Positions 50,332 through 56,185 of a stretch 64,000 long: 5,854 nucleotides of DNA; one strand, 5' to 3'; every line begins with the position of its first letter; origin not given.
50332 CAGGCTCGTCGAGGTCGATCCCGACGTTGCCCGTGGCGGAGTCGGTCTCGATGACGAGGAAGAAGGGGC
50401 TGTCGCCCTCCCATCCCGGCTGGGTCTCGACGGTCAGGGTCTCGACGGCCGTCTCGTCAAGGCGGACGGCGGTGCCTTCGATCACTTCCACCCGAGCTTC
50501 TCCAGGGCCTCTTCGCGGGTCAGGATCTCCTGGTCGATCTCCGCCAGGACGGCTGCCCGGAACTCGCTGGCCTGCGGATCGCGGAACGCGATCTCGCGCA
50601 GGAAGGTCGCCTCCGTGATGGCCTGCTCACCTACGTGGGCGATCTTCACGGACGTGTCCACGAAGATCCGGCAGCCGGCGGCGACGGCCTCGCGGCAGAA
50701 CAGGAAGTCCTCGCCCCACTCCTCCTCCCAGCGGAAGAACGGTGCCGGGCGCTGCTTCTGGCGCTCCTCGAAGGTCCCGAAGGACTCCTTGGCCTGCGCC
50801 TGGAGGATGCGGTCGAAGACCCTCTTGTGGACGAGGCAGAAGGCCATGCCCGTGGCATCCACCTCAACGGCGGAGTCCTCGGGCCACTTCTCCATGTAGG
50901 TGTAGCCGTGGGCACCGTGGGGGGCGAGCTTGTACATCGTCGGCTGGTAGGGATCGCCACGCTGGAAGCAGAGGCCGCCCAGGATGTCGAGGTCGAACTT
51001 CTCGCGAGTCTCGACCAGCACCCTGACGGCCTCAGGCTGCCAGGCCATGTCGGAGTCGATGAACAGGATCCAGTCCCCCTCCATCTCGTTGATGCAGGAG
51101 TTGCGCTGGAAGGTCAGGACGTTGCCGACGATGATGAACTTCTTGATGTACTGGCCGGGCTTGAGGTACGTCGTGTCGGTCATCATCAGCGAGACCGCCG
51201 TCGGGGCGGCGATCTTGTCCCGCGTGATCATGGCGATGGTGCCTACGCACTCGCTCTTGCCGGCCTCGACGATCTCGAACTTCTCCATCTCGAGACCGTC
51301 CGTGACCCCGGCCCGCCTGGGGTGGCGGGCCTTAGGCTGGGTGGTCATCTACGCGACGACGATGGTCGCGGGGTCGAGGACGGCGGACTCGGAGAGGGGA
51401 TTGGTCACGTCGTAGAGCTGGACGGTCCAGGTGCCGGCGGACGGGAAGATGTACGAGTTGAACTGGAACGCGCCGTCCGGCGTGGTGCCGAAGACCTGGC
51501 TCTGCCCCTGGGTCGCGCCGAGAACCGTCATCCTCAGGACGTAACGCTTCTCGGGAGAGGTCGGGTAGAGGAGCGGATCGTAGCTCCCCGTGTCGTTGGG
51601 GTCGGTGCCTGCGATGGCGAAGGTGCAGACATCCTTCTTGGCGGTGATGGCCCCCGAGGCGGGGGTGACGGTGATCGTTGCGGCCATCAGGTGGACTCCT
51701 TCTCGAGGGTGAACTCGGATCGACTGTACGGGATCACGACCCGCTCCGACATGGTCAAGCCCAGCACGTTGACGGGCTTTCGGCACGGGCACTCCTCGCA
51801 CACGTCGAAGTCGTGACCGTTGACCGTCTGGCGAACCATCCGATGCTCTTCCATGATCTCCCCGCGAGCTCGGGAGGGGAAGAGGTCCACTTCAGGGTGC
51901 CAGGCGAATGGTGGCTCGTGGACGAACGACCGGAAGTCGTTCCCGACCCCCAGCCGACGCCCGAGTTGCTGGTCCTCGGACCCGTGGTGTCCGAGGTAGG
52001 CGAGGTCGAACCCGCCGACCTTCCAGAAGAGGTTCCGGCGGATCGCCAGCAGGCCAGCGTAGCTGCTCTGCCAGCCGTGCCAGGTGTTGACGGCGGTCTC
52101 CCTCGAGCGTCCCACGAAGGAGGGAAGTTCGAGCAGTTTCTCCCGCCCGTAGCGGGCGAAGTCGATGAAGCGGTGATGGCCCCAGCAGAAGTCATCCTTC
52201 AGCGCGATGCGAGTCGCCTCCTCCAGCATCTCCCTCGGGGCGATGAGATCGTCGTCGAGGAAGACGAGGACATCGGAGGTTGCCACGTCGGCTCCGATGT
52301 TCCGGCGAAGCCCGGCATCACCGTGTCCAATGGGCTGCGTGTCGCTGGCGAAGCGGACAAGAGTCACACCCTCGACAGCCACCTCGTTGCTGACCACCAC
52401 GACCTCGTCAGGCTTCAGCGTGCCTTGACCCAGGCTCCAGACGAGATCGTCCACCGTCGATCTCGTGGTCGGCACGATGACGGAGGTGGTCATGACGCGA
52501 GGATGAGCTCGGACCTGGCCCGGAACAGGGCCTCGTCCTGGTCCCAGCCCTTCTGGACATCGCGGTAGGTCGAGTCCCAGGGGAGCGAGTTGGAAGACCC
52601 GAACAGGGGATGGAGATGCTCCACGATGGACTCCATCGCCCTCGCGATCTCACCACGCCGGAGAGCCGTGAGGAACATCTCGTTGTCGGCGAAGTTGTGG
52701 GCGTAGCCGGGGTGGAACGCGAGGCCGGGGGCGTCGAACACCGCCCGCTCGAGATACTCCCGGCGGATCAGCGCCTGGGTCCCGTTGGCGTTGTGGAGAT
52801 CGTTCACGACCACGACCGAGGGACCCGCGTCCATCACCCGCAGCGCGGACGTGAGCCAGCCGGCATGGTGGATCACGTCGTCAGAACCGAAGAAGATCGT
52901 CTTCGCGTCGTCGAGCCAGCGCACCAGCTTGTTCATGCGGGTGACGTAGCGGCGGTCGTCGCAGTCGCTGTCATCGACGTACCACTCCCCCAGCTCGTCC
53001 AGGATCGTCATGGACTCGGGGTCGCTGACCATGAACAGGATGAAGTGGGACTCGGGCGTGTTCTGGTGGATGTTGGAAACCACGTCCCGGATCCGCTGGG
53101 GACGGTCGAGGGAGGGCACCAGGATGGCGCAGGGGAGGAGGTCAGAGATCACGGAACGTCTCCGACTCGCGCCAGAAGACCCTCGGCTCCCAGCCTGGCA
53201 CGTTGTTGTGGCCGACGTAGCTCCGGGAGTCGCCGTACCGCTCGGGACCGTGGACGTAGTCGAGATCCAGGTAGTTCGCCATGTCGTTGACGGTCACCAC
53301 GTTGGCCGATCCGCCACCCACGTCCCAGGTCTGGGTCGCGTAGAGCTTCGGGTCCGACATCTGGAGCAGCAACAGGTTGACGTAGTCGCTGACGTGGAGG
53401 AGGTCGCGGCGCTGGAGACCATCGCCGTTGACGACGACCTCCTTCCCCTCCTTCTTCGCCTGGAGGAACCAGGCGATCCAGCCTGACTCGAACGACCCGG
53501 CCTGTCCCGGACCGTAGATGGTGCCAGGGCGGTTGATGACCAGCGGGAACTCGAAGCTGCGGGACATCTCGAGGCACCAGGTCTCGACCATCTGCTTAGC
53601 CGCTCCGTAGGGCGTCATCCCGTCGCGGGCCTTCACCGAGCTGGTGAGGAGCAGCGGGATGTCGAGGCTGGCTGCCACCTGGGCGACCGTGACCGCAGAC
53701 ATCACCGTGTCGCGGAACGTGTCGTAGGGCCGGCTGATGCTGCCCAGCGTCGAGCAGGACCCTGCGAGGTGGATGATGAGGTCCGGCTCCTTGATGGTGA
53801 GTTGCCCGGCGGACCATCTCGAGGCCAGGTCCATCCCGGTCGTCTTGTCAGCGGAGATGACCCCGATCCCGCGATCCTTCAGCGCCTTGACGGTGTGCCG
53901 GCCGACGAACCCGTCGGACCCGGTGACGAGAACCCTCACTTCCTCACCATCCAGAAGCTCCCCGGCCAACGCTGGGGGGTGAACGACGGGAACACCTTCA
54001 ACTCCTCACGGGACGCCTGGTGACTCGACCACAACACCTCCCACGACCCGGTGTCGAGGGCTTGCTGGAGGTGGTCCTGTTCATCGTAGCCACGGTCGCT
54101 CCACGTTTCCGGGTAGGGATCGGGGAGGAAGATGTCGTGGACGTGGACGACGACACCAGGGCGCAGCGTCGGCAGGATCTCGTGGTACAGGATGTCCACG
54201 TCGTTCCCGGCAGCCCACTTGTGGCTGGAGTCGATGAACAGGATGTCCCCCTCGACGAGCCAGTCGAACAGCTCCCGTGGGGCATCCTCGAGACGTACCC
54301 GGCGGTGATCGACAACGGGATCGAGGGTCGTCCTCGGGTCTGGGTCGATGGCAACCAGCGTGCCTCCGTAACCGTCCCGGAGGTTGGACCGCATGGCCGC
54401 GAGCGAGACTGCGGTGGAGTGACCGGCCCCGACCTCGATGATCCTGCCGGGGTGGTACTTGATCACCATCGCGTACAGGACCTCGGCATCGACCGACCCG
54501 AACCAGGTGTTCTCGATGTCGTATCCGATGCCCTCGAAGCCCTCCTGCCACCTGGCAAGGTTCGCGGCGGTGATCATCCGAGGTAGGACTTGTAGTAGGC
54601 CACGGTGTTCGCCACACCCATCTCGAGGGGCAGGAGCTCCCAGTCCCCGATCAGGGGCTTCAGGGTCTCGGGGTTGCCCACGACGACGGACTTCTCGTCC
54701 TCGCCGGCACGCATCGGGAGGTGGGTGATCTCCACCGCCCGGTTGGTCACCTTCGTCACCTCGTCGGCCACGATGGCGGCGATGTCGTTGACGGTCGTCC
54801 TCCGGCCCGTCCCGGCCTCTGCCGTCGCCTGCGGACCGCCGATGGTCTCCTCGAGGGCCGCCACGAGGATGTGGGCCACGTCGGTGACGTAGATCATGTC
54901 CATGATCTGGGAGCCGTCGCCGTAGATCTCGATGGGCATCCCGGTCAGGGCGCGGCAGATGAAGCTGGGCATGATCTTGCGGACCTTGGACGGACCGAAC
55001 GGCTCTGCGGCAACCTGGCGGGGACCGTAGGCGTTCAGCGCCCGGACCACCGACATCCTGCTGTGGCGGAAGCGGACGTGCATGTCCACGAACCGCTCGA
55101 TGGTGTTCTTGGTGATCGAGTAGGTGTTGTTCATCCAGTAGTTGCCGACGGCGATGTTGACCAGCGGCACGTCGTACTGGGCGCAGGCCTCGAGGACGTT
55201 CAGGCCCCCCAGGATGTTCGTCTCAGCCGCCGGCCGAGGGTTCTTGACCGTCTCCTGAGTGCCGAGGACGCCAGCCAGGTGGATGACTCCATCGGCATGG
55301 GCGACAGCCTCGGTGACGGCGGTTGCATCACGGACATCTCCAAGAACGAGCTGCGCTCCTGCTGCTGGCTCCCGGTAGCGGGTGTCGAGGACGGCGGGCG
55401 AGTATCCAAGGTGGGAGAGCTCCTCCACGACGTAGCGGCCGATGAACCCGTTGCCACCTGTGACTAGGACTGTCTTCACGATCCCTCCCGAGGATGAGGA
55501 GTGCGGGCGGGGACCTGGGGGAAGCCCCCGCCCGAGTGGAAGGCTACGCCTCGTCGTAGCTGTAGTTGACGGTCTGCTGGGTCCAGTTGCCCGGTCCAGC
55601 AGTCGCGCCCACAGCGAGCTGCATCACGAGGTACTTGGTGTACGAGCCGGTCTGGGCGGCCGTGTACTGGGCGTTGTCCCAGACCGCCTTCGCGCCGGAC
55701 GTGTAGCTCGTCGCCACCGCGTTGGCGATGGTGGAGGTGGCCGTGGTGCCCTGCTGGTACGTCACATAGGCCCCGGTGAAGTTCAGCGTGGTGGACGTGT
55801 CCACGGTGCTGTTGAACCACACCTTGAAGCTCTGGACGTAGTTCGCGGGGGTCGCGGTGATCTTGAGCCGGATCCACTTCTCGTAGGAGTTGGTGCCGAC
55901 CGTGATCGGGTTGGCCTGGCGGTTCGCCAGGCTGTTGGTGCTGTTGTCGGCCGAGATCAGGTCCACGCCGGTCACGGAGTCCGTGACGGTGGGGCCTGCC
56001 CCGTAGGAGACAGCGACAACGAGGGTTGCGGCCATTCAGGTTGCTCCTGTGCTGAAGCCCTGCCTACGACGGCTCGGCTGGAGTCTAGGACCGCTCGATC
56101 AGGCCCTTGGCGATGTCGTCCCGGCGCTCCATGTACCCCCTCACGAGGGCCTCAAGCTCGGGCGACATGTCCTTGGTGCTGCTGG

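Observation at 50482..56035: Sugar-modification and glycosyltransferase cassette inserted between portal and prohead-protease genes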

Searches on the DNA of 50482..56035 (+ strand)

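Call 5: search_dna_similar(query=window:50482-56035:+, collection=phages, mode=near, max_rows=30)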
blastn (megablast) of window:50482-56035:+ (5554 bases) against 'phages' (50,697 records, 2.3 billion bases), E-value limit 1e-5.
No match.

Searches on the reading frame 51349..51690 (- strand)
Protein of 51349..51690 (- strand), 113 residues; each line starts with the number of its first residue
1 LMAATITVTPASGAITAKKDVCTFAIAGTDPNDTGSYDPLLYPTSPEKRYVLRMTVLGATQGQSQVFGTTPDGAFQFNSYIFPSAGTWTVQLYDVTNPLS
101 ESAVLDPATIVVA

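Call 4: search_protein_families(library=pfam, proteins=[window:51349-51690:-], max_evalue=0.01)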
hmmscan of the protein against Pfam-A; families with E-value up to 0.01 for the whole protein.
window:51349-51690:- (113 aa): 0 families

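Call 8: search_protein_families(library=phrogs, proteins=[window:51349-51690:-], max_evalue=0.001)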
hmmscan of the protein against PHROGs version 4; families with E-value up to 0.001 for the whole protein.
window:51349-51690:- (113 aa): 0 families

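Call 34: search_protein_families(library=ncbifam, proteins=[window:51349-51690:-], max_evalue=0.001)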
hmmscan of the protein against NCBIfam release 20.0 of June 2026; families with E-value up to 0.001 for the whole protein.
window:51349-51690:- (113 aa): 0 families

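Call 66: find_homologous_proteins(query=window:51349-51687:-, max_evalue=0.001)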
Query window:51349-51687:- (112 aa): 63 proteins with E <= 0.001 among 95 candidates.
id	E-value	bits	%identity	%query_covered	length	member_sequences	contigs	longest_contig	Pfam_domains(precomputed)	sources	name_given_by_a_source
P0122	8.1e-67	240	100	100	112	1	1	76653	-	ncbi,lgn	-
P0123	2.3e-50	187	79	100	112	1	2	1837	-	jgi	jgi:hypothetical protein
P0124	3.8e-46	174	78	100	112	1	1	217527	-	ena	-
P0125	2.8e-45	171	76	100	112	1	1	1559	-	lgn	-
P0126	3.0e-45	171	73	100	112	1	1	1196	-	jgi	jgi:hypothetical protein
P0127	3.2e-44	168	74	100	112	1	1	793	-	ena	-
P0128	1.7e-43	165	73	100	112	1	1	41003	-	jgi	jgi:hypothetical protein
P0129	5.4e-43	164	73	100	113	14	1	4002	-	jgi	jgi:hypothetical protein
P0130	1.4e-42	162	71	90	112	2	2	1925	-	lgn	-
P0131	1.9e-42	162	71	100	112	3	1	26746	-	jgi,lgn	jgi:hypothetical protein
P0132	2.6e-42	161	71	100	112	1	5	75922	-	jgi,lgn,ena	jgi:hypothetical protein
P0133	2.7e-42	161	71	100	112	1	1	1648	-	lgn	-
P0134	2.9e-42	161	71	100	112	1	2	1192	-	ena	-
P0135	4.0e-42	161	71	100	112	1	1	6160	-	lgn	-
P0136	5.0e-42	161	71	100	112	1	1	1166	-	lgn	-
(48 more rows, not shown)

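Call 68: find_encoding_contigs(protein=P0124, flank=10000, max_places=2)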
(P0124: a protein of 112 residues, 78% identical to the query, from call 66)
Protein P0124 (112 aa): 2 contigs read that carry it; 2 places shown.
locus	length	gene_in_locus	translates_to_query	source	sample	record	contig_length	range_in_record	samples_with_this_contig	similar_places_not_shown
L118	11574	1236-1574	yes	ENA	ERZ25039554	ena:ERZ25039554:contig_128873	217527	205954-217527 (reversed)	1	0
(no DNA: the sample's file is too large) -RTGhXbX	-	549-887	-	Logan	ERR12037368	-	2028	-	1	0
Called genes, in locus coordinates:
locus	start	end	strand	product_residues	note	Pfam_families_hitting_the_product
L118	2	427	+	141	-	?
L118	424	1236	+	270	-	PF10111:Glyco_tranf_2_2 (faint)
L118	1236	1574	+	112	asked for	-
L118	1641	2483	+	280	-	PF13641:Glyco_tranf_2_3 (weak), PF00535:Glycos_transf_2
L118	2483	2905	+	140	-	-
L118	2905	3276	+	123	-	-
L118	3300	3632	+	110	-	-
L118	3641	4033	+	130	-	-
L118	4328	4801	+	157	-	PF13385:Laminin_G_3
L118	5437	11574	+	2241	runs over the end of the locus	-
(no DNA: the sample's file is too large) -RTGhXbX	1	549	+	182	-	?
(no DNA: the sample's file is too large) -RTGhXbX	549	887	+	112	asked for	-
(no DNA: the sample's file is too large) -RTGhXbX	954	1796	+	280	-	PF13641:Glyco_tranf_2_3 (weak), PF00535:Glycos_transf_2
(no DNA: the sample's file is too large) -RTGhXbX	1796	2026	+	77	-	?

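Call 74: predict_structure(alignment_id=A2)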
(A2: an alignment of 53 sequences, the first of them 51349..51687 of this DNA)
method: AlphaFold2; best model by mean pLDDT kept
length: 112 residues; sequences in the alignment: 53
mean_pLDDT: 90.2   pTM: 0.80
mean pLDDT of the five models: 90.2, 88.3, 88.3, 87.2, 86.0
residues with pLDDT >= 90: 82; 70-90: 20; 50-70: 10; < 50: 0
segments of 3 or more residues with pLDDT < 50: none
pLDDT, mean of each block of 10 residues (from residue 1): 92 97 92 69 78 96 91 91 97 92 96 97
secondary structure, 60 per line:
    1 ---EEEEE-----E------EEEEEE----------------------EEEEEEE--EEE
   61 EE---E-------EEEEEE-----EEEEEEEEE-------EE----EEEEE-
elements in order: E4-8 E21-26 E49-55 E58-62 E74-79 E85-93 E107-111

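Call 76: fold_search(model_id=the predicted structure, library=pdb)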
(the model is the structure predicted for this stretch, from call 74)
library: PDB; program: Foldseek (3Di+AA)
matches with E <= 10: 1733; with E <= 0.001: 0
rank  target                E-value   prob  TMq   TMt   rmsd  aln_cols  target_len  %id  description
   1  2p9r_A                2.7e-03  1.00  0.53  0.57   6.4       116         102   14  Human alpha2-macroglogulin is composed of multiple domains, as predicted by homology with complement component C3 (released 2007-08-21)
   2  8tui_A                4.3e-03  1.00  0.51  0.57   4.9       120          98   14  Crystal structure of Fab-Lirilumab bound to KIR2DL3 (released 2023-12-06)
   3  2p9r_B                6.0e-03  1.00  0.52  0.59   5.4       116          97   13  Human alpha2-macroglogulin is composed of multiple domains, as predicted by homology with complement component C3 (released 2007-08-21)
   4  2vsd_A                8.3e-03  1.00  0.47  0.53   4.8       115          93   16  crystal structure of CHIR-AB1 (released 2008-07-29)
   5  2ox5_A                8.3e-03  1.00  0.47  0.48   5.2       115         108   17  The SoxYZ complex of Paracoccus pantotrophus (released 2007-05-22)
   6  9jz1_A                8.7e-03  1.00  0.52  0.27   7.1       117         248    8  Crystal structure of Nir2 C-terminal domain in complex with phosphate (released 2025-10-15)
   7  9jz1_B                9.2e-03  1.00  0.53  0.27   5.6       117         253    8  Crystal structure of Nir2 C-terminal domain in complex with phosphate (released 2025-10-15)
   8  9jtz_A                9.2e-03  1.00  0.53  0.26   6.5       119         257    8  Crystal structure of Nir2 C-terminal domain in complex with phosphatidic acid (released 2025-10-15)
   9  9jtz_B                9.7e-03  1.00  0.53  0.27   5.5       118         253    8  Crystal structure of Nir2 C-terminal domain in complex with phosphatidic acid (released 2025-10-15)
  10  9jzp_B                1.0e-02  1.00  0.53  0.28   5.5       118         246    8  Crystal structure of Nir2 C-terminal domain (released 2025-10-15)
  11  7os2_B                1.0e-02  1.00  0.55  0.05   5.0       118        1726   10  Cryo-EM structure of Brr2 in complex with Jab1/MPN and C9ORF78 (released 2022-02-23)
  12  6cpd_A                1.1e-02  1.00  0.56  0.51   5.0       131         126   12  Crystal structure of PmoD soluble domain from Methylocystis sp. ATCC 49242 (Rockwell) (released 2018-10-31)
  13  6k7o_A                1.1e-02  1.00  0.50  0.57   4.4       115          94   16  Complex structure of LILRB4 and h128-3 antibody (released 2019-07-03)
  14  7kak_D                1.1e-02  1.00  0.52  0.16   5.5       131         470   12  Cryo-EM structure of the Sec complex from T. lanuginosus, wild-type, class without Sec62 (released 2021-02-03)
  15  2oxh_A                1.2e-02  1.00  0.48  0.50   5.0       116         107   16  The SOXYZ Complex of Paracoccus Pantotrophus (released 2007-05-22)
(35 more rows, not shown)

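Call 78: fold_search(model_id=the predicted structure, library=viral)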
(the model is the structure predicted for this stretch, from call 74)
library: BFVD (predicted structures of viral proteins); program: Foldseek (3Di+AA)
matches with E <= 10: 1299; with E <= 0.001: 0
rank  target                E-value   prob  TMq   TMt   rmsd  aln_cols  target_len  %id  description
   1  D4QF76                3.2e-03  1.00  0.52  0.33   4.3       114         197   17  Uncharacterized protein [Aeropyrum pernix bacilliform virus 1 (isolate -/Japan/Tanaka/2005)]
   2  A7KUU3                4.5e-03  1.00  0.51  0.38   4.2       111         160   14  (no name in the UniProt tables at hand)
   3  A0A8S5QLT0            4.5e-03  0.99  0.40  0.22   8.2       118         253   16  Uncharacterized protein [Siphoviridae sp. ct58g5]
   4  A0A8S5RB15            5.3e-03  1.00  0.47  0.40   4.6       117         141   12  PhoD-like phosphatase, N-terminal domain [virus sp. ctQSn51]
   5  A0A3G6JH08            5.9e-03  1.00  0.60  0.58   4.1       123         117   18  (no name in the UniProt tables at hand)
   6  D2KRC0                9.0e-03  1.00  0.57  0.13   4.1       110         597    6  (no name in the UniProt tables at hand)
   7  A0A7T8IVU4            9.0e-03  1.00  0.58  0.46   4.2       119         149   18  (no name in the UniProt tables at hand)
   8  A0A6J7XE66            1.3e-02  1.00  0.54  0.12   4.8       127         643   12  Uncharacterized protein [uncultured Caudovirales phage]
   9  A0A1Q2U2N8            1.4e-02  1.00  0.50  0.05   5.1       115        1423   17  Putative hemagglutinin/hemolysin-related protein [Vibrio phage pTD1]
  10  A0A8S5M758            1.5e-02  1.00  0.59  0.52   6.0       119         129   14  WztC-like protein [Siphoviridae sp. ctrgt10]
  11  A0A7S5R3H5            1.6e-02  1.00  0.58  0.10   4.2       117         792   12  Carboxypeptidase regulatory domain-containing protein [Rhizobium phage RHph_N38]
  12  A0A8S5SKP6            1.6e-02  1.00  0.54  0.16   4.5       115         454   10  Uncharacterized protein [Siphoviridae sp. ctrCN24]
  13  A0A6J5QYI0            1.7e-02  0.99  0.47  0.25   4.6       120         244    9  Uncharacterized protein [uncultured Caudovirales phage]
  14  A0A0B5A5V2            1.8e-02  1.00  0.55  0.11   6.0       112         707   16  (no name in the UniProt tables at hand)
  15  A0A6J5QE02            1.8e-02  0.98  0.40  0.37   5.9       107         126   18  Uncharacterized protein [uncultured Caudovirales phage]
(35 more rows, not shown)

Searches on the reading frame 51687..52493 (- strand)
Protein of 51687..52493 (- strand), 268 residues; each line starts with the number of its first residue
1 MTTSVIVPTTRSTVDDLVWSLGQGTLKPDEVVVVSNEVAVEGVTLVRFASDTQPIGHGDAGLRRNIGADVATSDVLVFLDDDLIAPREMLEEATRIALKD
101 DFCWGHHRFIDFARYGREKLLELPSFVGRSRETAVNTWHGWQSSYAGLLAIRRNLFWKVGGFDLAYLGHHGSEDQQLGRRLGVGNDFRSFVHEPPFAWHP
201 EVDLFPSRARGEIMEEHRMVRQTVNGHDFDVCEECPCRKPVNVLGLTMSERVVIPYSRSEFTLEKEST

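Call 4: search_protein_families(library=pfam, proteins=[window:51687-52493:-], max_evalue=0.01)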
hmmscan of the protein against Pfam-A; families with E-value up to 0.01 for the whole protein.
window:51687-52493:- (268 aa): 3 families
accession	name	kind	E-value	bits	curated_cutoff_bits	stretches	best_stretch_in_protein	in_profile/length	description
PF10111.15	Glyco_tranf_2_2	-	6.3e-08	32.9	27.3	1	133-183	152-201/276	Glycosyltransferase like family 2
PF00535.33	Glycos_transf_2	-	2.1e-07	31.4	23.3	1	4-158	1-166/168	Glycosyl transferase family 2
PF02709.20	Glyco_transf_7C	-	0.0062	16.6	23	0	142-181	16-55/78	N-terminal domain of galactosyltransferase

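Call 8: search_protein_families(library=phrogs, proteins=[window:51687-52493:-], max_evalue=0.001)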
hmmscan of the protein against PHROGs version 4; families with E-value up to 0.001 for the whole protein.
window:51687-52493:- (268 aa): 1 family
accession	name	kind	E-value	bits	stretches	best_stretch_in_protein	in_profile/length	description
phrog_1721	-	moron, auxiliary metabolic gene and host takeover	0.00066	20.5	1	64-174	56-164/232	galactosyl transferase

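Call 34: search_protein_families(library=ncbifam, proteins=[window:51687-52493:-], max_evalue=0.001)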
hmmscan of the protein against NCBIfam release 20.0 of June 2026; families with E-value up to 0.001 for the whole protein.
window:51687-52493:- (268 aa): 3 families
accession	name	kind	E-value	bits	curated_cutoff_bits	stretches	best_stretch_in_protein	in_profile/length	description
NF041875.1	EPS_EpsD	equivalog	5.3e-09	35.9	370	0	141-182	152-190/325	exopolysaccharide biosynthesis glycosyltransferase EpsD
TIGR04283.1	glyco_like_mftF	equivalog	2.5e-08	33.8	182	1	4-181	2-169/221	TIGR04283 family arsenosugar biosynthesis glycosyltransferase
NF041394.1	GtaseAglG_Halo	equivalog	9.6e-05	21.8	440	1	63-176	73-187/304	glucosyl-dolichyl phosphate glucuronosyltransferase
